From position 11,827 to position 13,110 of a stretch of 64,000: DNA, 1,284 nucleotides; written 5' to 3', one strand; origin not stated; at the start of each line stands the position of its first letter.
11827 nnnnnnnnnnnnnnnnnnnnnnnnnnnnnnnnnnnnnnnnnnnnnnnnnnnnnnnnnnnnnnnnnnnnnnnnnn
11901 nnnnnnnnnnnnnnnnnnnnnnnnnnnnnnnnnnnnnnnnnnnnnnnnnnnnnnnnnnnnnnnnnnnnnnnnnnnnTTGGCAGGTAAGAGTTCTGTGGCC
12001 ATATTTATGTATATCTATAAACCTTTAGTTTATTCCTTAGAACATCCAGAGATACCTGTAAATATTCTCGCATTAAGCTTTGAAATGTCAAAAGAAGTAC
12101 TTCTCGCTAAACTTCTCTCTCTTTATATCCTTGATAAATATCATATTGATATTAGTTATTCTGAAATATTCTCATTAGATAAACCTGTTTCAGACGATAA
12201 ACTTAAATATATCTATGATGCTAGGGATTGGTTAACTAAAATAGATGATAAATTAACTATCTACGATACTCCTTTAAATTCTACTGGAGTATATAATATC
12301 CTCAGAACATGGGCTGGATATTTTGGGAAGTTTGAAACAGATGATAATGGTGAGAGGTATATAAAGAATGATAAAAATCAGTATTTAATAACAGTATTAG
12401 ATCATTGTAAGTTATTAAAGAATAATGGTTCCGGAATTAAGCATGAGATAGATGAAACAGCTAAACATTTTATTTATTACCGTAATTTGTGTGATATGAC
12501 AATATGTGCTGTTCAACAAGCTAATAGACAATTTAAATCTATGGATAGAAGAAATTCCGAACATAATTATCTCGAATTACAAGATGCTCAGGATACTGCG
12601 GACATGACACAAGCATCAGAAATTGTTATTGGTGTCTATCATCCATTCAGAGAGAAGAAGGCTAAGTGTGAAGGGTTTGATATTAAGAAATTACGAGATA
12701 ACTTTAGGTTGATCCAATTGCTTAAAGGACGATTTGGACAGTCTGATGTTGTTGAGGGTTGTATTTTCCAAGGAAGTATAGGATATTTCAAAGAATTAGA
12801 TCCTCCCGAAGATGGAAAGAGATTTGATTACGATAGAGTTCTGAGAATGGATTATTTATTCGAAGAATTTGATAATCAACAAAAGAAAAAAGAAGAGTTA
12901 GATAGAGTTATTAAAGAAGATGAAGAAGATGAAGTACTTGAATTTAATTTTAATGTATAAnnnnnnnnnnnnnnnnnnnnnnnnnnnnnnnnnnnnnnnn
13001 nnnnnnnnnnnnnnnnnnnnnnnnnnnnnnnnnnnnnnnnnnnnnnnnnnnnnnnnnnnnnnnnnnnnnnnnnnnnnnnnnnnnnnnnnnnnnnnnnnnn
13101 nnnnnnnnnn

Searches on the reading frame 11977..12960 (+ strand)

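Call 103: search_protein_families(library=phrogs, proteins=[window:11977-12960:+], max_evalue=0.001)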
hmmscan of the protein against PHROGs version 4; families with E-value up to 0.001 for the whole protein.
window:11977-12960:+ (327 aa): 1 family
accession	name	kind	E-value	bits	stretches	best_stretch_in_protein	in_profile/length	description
phrog_19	-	DNA, RNA and nucleotide metabolism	3.1e-08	33.9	1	2-306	364-603/621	DnaB-like replicative helicase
